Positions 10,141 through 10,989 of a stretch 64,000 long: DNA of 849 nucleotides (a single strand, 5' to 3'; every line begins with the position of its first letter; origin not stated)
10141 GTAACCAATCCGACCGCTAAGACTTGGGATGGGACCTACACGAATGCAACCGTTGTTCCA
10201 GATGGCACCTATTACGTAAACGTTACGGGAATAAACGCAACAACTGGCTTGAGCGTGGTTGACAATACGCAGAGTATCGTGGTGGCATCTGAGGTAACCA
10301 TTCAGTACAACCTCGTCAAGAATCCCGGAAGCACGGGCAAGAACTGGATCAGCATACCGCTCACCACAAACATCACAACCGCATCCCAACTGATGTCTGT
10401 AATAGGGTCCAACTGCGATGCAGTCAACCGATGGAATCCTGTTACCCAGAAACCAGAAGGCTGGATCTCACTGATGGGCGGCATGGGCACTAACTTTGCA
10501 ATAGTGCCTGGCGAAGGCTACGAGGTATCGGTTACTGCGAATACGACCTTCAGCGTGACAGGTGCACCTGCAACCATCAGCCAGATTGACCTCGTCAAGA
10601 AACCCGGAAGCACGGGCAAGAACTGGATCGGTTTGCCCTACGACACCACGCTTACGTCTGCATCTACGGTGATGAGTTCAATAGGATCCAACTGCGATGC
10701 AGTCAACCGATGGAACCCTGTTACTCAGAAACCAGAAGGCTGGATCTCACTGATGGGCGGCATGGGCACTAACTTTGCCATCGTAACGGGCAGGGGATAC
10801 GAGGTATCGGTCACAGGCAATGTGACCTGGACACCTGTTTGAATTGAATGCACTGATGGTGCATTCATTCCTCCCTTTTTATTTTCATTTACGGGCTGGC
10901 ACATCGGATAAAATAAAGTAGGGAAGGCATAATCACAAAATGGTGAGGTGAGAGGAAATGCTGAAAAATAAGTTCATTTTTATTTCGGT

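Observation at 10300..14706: Unrecognised conserved ~85-aa C-terminal module (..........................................) in 7 near-identical copies across four surface-protein genes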

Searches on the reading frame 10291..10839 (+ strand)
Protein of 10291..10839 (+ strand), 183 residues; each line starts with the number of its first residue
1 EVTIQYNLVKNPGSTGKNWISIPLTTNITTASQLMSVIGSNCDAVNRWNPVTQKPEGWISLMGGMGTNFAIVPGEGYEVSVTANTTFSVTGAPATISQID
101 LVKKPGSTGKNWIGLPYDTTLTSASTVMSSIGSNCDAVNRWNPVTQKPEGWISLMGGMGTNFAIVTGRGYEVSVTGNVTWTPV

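Call 26: find_homologous_proteins(query=A4, max_evalue=0.00001)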
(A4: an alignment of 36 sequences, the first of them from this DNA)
Query A4 (36 sequences) (183 aa, profile of the alignment): 108 proteins with E <= 0.00001 among 3927 candidates.
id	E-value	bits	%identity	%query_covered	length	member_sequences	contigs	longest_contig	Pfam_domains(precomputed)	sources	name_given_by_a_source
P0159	1.3e-71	258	90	99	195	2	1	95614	-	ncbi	-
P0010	4.4e-70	253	76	99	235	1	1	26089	PF05048.20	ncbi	ncbi:NosD domain-containing protein, partial [Halobacteriota archaeon]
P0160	2.5e-63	231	59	93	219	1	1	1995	-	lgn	-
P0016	3.4e-62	227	56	93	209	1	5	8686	-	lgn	-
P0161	4.2e-61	224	57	100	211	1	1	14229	-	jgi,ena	-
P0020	1.1e-59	219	43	98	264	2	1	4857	-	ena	-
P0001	1.2e-55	206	77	81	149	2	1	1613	-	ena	-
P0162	4.3e-54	201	70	97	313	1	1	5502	PF00117.35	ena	-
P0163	7.4e-52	194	35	91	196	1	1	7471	-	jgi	jgi:hypothetical protein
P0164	2.1e-51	192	34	92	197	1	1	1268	-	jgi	jgi:hypothetical protein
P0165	7.8e-51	190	39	91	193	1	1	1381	-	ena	-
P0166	1.4e-49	186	35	91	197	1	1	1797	-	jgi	jgi:hypothetical protein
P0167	2.2e-49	186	38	85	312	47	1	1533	-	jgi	-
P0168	3.7e-49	185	31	94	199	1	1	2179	-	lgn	-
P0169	4.6e-49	185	36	93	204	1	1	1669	-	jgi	jgi:hypothetical protein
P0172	1.1e-48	183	35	91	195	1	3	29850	-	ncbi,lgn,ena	-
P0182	1.0e-45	174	29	93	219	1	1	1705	-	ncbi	-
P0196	1.7e-40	157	32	91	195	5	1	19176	-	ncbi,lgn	-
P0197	1.9e-40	157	37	88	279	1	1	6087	PF00404.25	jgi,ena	-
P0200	4.4e-38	149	29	93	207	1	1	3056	-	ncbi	-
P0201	9.2e-38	148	26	92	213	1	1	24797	-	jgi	jgi:hypothetical protein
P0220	1.1e-29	121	29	91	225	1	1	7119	-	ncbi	-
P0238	6.3e-20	90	26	71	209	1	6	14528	-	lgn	-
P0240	3.0e-19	87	29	86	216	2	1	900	-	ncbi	-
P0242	1.2e-18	85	30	78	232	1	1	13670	-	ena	-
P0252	1.5e-11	62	26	89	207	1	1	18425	-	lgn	-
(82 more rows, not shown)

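Call 27: search_solved_structures(query=A4, max_evalue=10, show_alignments=2)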
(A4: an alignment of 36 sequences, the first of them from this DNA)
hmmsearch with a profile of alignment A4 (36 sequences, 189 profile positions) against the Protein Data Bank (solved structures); distinct sequences matched with E-value up to 10: 0.

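Call 30: list_cluster_members(proteins=[P0159, P0172, P0196, P0201, P0182, P0200, P0220, P0240, P0161, P0238])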
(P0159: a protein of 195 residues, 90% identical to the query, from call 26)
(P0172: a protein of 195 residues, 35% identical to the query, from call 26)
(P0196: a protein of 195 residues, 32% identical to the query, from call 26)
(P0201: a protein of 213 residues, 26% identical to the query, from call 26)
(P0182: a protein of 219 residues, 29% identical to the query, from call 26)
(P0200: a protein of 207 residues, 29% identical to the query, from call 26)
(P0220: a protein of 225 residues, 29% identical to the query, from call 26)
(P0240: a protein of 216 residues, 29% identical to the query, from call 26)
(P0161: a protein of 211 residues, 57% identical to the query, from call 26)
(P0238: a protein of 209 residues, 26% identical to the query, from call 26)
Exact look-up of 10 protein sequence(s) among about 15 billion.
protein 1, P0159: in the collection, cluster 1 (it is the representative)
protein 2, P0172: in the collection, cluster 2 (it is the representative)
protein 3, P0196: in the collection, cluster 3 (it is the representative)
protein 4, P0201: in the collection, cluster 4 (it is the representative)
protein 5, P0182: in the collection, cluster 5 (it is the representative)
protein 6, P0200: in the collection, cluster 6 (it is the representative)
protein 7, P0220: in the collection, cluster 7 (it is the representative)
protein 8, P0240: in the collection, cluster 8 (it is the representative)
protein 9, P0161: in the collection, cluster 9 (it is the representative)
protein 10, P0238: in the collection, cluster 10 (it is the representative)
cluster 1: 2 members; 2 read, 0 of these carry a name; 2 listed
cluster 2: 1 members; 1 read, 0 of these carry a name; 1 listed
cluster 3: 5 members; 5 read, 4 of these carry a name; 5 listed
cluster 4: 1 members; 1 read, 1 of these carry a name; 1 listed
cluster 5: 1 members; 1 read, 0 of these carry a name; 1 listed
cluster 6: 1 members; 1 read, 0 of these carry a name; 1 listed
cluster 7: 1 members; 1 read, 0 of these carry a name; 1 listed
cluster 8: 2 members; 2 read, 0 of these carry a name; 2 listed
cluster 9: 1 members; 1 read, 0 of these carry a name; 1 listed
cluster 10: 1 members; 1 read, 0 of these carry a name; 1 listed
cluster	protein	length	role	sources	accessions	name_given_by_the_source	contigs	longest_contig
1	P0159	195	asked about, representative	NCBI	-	-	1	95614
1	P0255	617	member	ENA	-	-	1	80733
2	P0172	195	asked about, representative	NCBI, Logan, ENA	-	-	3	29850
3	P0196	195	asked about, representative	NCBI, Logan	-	-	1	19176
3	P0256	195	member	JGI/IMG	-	hypothetical protein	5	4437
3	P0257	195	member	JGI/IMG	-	hypothetical protein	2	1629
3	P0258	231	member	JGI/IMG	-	hypothetical protein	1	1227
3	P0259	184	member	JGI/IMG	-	hypothetical protein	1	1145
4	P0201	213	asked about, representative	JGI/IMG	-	hypothetical protein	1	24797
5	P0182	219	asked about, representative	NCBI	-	-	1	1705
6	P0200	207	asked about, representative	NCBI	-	-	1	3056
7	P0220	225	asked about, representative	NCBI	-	-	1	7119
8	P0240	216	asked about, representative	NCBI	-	-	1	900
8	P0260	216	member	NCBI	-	-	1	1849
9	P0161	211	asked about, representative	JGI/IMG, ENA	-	-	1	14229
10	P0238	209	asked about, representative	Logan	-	-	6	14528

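Call 31: find_encoding_contigs(protein=P0172, flank=8000, max_places=3)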
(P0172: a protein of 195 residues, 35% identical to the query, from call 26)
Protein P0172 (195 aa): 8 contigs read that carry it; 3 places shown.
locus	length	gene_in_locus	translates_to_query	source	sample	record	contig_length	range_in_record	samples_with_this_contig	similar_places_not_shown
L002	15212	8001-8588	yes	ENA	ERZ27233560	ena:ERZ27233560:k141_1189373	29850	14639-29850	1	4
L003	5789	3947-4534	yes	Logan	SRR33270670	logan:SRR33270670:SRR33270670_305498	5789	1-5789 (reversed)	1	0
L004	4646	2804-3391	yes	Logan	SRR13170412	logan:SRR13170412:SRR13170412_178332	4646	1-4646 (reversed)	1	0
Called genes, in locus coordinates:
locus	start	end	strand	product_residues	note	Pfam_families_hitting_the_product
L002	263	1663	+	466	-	PF01743:PolyA_pol, PF12627:PolyA_pol_RNAbd (weak), PF01966:HD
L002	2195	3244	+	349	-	PF02547:Queuosine_synth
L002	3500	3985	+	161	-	PF09990:DUF2231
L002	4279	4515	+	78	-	PF01909:NTP_transf_2, PF18765:Polbeta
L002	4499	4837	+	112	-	PF01934:HepT-like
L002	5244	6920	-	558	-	PF00801:PKD (weak), PF18911:PKD_4, PF00801:PKD, PF18911:PKD_4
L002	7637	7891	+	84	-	-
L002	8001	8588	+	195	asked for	-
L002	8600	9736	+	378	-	-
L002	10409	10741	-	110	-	PF01934:HepT-like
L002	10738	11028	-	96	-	PF01909:NTP_transf_2, PF18765:Polbeta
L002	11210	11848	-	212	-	PF08843:AbiEii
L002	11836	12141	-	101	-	-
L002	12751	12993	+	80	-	PF04014:MazE_antitoxin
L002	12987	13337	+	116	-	PF02452:PemK_toxin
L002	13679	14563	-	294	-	PF00781:DAGK_cat, PF19279:YegS_C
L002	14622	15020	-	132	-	PF13366:PDDEXK_3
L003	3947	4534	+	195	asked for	-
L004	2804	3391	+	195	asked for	-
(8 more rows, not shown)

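Call 32: find_encoding_contigs(protein=P0196, flank=8000, max_places=3)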
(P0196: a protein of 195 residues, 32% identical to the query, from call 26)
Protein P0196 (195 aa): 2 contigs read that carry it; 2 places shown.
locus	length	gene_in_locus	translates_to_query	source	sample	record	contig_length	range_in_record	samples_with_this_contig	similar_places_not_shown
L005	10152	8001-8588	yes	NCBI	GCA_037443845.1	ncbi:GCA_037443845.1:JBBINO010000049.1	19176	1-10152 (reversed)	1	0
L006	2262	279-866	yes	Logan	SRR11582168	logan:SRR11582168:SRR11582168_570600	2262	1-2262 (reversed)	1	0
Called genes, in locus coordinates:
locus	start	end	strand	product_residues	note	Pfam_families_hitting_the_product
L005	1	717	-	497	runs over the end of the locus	-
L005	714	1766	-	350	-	PF07719:TPR_2 (faint), PF07721:TPR_4 (faint), PF13424:TPR_12 (faint), PF13428:TPR_14 (faint), PF23914:TPR_CcmH_CycH, PF14559:TPR_19 (weak), PF13432:TPR_16, PF14559:TPR_19 (weak), +4 more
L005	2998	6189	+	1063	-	PF01564:Spermine_synth, PF00515:TPR_1 (faint), PF07719:TPR_2 (faint), PF13181:TPR_8 (faint), PF13414:TPR_11 (faint), PF13428:TPR_14 (faint), PF13431:TPR_17 (faint), PF13432:TPR_16 (faint), +2 more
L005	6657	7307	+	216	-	-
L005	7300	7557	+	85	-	PF14076:DUF4258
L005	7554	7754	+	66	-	PF10049:DUF2283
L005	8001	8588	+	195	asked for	-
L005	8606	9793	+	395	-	-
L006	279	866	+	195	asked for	-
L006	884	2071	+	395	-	-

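Call 39: predict_structure(alignment_id=A5)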
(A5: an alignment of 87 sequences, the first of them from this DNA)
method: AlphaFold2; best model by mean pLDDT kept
length: 183 residues; sequences in the alignment: 87
mean_pLDDT: 96.7   pTM: 0.91
mean pLDDT of the five models: 96.7, 96.4, 96.3, 96.2, 96.1
residues with pLDDT >= 90: 174; 70-90: 9; 50-70: 0; < 50: 0
segments of 3 or more residues with pLDDT < 50: none
pLDDT, mean of each block of 10 residues (from residue 1): 97 97 98 98 97 96 92 98 98 96 96 98 98 98 96 92 98 98 93
secondary structure, 60 per line:
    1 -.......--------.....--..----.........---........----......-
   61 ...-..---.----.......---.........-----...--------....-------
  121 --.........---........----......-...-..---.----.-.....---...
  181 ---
elements in order: E2-8 E17-21 H31-38 E42-49 E54-59 E75-81 E85-93 E99-101 E110-113 H124-131 E135-142 E147-152 E170-174 E178-180

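Call 42: search_protein_families(library=pfam, proteins=[L002:8600-9736:+, L005:8606-9793:+, P0172, P0196, P0201, P0161, L002:7637-7891:+], max_evalue=0.1)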
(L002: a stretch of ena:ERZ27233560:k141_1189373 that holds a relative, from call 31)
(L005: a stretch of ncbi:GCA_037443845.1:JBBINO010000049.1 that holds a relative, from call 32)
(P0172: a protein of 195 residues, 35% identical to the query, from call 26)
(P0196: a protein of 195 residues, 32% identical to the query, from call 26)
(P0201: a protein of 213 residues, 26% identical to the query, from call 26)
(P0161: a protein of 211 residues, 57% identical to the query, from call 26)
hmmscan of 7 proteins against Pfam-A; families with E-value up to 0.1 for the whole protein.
L002:8600-9736:+ (378 aa): 1 family
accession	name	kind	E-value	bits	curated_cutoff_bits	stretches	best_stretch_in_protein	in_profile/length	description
PF24135.1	DUF7402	-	0.03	14.9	27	1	168-240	43-116/133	Domain of unknown function (DUF7402)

L005:8606-9793:+ (395 aa): 0 families

P0172 (195 aa): 1 family
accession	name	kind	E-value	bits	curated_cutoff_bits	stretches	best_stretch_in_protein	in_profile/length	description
PF10983.13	DUF2793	-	0.019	15.3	27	0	89-126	28-62/87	Protein of unknown function (DUF2793)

P0196 (195 aa): 2 families
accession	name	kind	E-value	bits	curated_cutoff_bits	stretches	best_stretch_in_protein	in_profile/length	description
PF05238.18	CENP-N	-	0.00016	21.5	25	0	58-80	241-263/410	Kinetochore protein CHL4 like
PF07880.17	T4_gp9_10_N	-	0.011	16.2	25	0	64-108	46-93/175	Bacteriophage T4 gp9/10-like protein, N-terminal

P0201 (213 aa): 1 family
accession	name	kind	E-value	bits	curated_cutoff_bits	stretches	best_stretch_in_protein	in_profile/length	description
PF24303.1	DUF7485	-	0.013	15.4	27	1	39-86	18-65/284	Domain of unknown function (DUF7485)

P0161 (211 aa): 4 families
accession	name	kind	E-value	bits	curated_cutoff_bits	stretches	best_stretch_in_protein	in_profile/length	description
PF07646.21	Kelch_2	-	0.02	15.3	21.3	0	163-177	28-42/48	Kelch motif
PF04151.21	PPC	-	0.035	15.4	25.9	1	106-149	5-46/70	Bacterial pre-peptidase C-terminal domain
PF00571.33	CBS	-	0.044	14.6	24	0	44-65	5-28/57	CBS domain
PF19875.4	DUF6348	-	0.052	13.9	27.7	0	160-189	82-111/195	Family of unknown function (DUF6348)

L002:7637-7891:+ (84 aa): 0 families

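Call 45: fold_search(model_id=the predicted structure, library=pdb)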
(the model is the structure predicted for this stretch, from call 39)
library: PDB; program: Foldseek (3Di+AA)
matches with E <= 10: 489; with E <= 0.001: 0
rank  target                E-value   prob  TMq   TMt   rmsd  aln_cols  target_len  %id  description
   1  1e2z_A                8.1e-02  0.06  0.14  0.12  21.0       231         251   12  Q158L mutant of cytochrome f from Chlamydomonas reinhardtii (released 2000-08-04)
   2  1e2w_A                8.6e-02  0.07  0.14  0.12  21.9       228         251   11  N168F mutant of cytochrome f from Chlamydomonas reinhardtii (released 2000-08-04)
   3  7u1j_B                2.2e-01  0.06  0.16  0.10  15.1       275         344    5  Crystal structure of Pisum sativum convicilin (released 2022-03-30)
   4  3agp                  2.6e-01  0.04  0.14  0.04  17.0       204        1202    9  Structure of viral polymerase form I (released 2010-09-01)
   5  9f12_H                2.9e-01  0.09  0.19  0.09  13.7       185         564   11  CryoEM structure of the F plasmid relaxosome with oriT DNA ss-27_-3ds-2_+143 and TraI its TE mode, derived from ss-27_ (released 2025-06-04)
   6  1cfm_A                3.7e-01  0.03  0.13  0.10  21.4       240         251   10  CYTOCHROME F FROM CHLAMYDOMONAS REINHARDTII (released 1999-04-27)
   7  9f11_H                3.9e-01  0.08  0.19  0.09  13.6       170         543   12  CryoEM structure of the F plasmid relaxosome with oriT DNA ss-27_+3ds+4_+143 and TraI its TE mode, derived from ss-27_ (released 2025-06-04)
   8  9l6s_A                4.6e-01  0.25  0.23  0.08   5.7        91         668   15  double-mutant (K217A & K218A) Vitamin K-dependent gamma-carboxylase in complex with coagulation factors X and vitamin  (released 2025-10-08)
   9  4qaw_D                4.6e-01  0.04  0.14  0.07  16.4       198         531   13  Structure of modular Xyn30D from Paenibacillus barcinonensis (released 2014-10-08)
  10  9wfc_A                4.9e-01  0.25  0.23  0.08   5.7        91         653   15  Cryo-EM structure of GGCX-MGP complex (released 2026-04-01)
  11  9l24_A                5.1e-01  0.12  0.23  0.08  14.3       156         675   12  cryo-EM structure of Vitamin K-dependent gamma-carboxylase complexed with Matrix Gla protein (released 2025-10-22)
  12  2r6g_B                5.1e-01  0.04  0.11  0.06  15.0       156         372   12  The Crystal Structure of the E. coli Maltose Transporter (released 2007-11-27)
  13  9f0z_H                5.4e-01  0.07  0.19  0.09  14.0       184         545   10  CryoEM structure of the F plasmid relaxosome with truncated TraI1-863 in its TE mode, derived from the ss-27_+8ds+9_+1 (released 2025-06-04)
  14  9l6q_A                5.7e-01  0.23  0.23  0.08   5.6        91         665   16  Vitamin K-dependent gamma-carboxylase in complex with Coagulation factor IX and vitamin K (released 2025-10-08)
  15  9f0y_H                5.7e-01  0.08  0.22  0.10  12.2       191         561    9  CryoEM structure of the F plasmid relaxosome with TraI in its TE mode, derived from the ss-27_+8ds+9_+143-R Locally-re (released 2025-06-04)
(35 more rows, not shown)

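Call 55: find_encoding_contigs(protein=P0201, flank=6000, max_places=2)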
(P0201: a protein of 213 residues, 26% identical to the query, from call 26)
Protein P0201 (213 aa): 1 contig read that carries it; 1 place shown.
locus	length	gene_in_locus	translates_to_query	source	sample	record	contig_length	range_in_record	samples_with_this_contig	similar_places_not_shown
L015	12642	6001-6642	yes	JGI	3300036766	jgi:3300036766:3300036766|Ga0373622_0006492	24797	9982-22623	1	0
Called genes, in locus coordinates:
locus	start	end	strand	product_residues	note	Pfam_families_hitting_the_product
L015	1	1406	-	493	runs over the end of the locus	PF16697:Yop-YscD_cpl, PF00498:FHA, PF16697:Yop-YscD_cpl, PF00498:FHA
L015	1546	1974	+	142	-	-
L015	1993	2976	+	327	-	PF00892:EamA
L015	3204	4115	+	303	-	PF00892:EamA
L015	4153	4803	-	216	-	-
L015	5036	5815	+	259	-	-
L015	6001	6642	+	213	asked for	-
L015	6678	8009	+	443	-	-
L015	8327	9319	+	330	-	PF05048:NosD, PF13229:Beta_helix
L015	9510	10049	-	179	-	-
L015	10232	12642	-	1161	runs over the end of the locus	PF17757:UvrB_inter, PF02559:CarD_TRCF_RID, PF00270:DEAD, PF04851:ResIII, PF00271:Helicase_C, PF03461:TRCF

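Call 56: find_encoding_contigs(protein=P0238, flank=6000, max_places=2)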
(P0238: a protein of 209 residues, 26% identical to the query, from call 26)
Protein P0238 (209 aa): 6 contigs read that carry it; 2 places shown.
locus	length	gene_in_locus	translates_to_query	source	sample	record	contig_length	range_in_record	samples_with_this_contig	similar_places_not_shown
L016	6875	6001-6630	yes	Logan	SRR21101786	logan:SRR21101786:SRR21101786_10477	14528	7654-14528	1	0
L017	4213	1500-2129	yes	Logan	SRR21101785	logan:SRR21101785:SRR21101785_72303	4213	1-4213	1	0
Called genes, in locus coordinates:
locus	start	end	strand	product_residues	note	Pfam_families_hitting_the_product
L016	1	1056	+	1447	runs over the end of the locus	PF01364:Peptidase_C25, PF00041:fn3 (weak)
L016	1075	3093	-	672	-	PF13428:TPR_14 (faint), PF07719:TPR_2 (faint), PF14559:TPR_19 (faint), PF13431:TPR_17 (faint)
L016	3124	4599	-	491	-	PF00884:Sulfatase, PF01663:Phosphodiest (faint), PF16347:SGSH_C (faint)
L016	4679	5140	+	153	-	PF04542:Sigma70_r2, PF07638:Sigma70_ECF (weak), PF08281:Sigma70_r4_2, PF04545:Sigma70_r4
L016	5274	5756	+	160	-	-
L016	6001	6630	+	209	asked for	-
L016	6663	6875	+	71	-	?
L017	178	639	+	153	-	PF04542:Sigma70_r2, PF07638:Sigma70_ECF (weak), PF08281:Sigma70_r4_2, PF04545:Sigma70_r4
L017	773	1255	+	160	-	-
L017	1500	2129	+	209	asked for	-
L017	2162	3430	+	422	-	-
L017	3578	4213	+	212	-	?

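Call 57: find_encoding_contigs(protein=P0161, flank=6000, max_places=2)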
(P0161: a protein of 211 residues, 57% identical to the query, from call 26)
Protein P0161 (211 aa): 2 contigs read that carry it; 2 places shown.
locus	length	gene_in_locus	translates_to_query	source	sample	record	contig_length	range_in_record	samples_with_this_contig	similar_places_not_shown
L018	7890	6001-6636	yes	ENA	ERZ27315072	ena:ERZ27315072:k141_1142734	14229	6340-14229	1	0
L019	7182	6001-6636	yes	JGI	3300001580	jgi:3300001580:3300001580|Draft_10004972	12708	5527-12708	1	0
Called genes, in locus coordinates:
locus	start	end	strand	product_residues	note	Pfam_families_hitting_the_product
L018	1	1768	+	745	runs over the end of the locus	-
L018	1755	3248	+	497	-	PF22148:Fervidolysin_NPro-like, PF00082:Peptidase_S8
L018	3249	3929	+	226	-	-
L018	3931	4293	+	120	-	-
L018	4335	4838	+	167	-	-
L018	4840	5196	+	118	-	-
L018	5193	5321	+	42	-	-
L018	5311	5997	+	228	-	-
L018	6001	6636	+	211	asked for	-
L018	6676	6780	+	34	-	-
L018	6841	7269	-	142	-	-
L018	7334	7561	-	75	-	-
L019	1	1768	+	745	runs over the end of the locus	-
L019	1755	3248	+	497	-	PF22148:Fervidolysin_NPro-like, PF00082:Peptidase_S8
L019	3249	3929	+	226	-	-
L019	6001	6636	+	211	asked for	-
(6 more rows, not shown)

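Call 61: fold_search(model_id=the predicted structure, library=viral)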
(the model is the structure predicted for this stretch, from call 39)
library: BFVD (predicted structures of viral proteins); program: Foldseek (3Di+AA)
matches with E <= 10: 560; with E <= 0.001: 1
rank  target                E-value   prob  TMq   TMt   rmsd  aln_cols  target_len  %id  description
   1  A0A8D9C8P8            6.5e-04  1.00  0.52  0.19   6.9       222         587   17  Putative hemin binding protein [uncultured marine phage]
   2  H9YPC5                5.5e-02  0.08  0.15  0.06  36.2       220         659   13  (no name in the UniProt tables at hand)
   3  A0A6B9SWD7            5.8e-02  0.08  0.13  0.08  21.1       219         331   10  (no name in the UniProt tables at hand)
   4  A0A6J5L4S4            7.1e-02  0.14  0.19  0.20  16.4       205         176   11  Uncharacterized protein [uncultured Caudovirales phage]
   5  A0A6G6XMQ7            8.3e-02  0.10  0.19  0.09  24.2       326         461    6  (no name in the UniProt tables at hand)
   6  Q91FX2                9.3e-02  0.09  0.15  0.08  15.6       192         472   14  Uncharacterized protein 198R [Invertebrate iridescent virus 6]
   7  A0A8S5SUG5            9.8e-02  0.10  0.18  0.10  17.6       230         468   10  Leucine rich repeat protein [Siphoviridae sp. ctqPo10]
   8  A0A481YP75            1.1e-01  0.06  0.13  0.07  17.6       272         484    9  Uncharacterized protein [Pithovirus LCDPAC02]
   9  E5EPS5                1.3e-01  0.12  0.17  0.20  18.6       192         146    7  Uncharacterized protein [Acinetobacter phage Acj9]
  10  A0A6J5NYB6            1.3e-01  0.09  0.18  0.15  14.8       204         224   10  Uncharacterized protein [uncultured Caudovirales phage]
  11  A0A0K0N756            1.5e-01  0.08  0.17  0.12  17.5       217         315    8  Uncharacterized protein [Gordonia phage GMA2]
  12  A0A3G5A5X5            1.6e-01  0.08  0.18  0.11  18.3       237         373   10  Uncharacterized protein [Hyperionvirus sp.]
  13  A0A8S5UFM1            1.7e-01  0.09  0.19  0.08  29.3       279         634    8  Putative polysaccharide deacetylase [Myoviridae sp. ctcyQ27]
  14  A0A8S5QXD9            2.0e-01  0.08  0.18  0.13  16.7       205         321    8  Distal tail protein [Siphoviridae sp. cttWj13]
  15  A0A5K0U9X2            2.0e-01  0.06  0.16  0.04  19.3       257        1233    7  Peptidase [Yasminevirus sp. GU-2018]
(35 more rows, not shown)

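Call 66: search_protein_families(library=ncbifam, proteins=[P0172, P0196, P0201, P0238, L002:8600-9736:+, L005:8606-9793:+, L015:6678-8009:+, L017:2162-3430:+], max_evalue=0.01)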
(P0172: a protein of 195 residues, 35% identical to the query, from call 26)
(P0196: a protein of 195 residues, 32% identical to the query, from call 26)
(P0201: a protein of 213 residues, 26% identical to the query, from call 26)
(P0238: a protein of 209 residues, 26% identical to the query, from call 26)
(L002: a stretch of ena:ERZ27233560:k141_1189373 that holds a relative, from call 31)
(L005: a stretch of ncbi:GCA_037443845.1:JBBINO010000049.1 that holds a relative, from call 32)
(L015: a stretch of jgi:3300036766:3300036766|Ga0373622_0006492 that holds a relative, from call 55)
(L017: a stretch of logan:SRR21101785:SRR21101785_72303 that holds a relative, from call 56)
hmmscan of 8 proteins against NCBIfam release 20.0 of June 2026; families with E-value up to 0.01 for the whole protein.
P0172 (195 aa): 0 families

P0196 (195 aa): 0 families

P0201 (213 aa): 1 family
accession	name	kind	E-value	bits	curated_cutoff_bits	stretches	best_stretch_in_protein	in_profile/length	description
TIGR03171.1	soxL2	equivalog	0.00032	19.8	582.1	0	63-91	220-248/321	Rieske iron-sulfur protein SoxL2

P0238 (209 aa): 0 families

L002:8600-9736:+ (378 aa): 0 families

L005:8606-9793:+ (395 aa): 0 families

L015:6678-8009:+ (443 aa): 0 families

L017:2162-3430:+ (422 aa): 0 families

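Call 67: search_protein_families(library=phrogs, proteins=[window:10291-10839:+, P0161, P0172, L018:5311-5997:+, L018:53-1768:+, L018:3249-3929:+], max_evalue=0.01)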
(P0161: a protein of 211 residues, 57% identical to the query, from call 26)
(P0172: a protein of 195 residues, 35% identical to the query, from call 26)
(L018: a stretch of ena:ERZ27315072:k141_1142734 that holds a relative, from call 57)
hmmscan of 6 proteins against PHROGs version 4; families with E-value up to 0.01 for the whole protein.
seq(183 aa): 2 families
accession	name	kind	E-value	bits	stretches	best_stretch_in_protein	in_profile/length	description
phrog_1763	-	DNA, RNA and nucleotide metabolism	0.0002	21.9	0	28-64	6-42/60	HTH DNA binding protein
phrog_892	-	tail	0.0024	17.5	0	27-93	231-297/782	tail fiber protein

P0161 (211 aa): 0 families

P0172 (195 aa): 0 families

L018:5311-5997:+ (228 aa): 4 families
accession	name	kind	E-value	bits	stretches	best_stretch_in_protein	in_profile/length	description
phrog_1675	-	head and packaging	1.3e-06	29.1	1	48-105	74-131/353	morphogenesis (protein I of M13)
phrog_11343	-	unknown function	2.8e-06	28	1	5-81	82-165/331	-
phrog_20922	-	head and packaging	2.8e-06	27.5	1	43-119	67-142/318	head morphogenesis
phrog_7937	-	unknown function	5.8e-06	27.6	1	4-72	3-78/111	-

L018:53-1768:+ (571 aa): 0 families

L018:3249-3929:+ (226 aa): 0 families
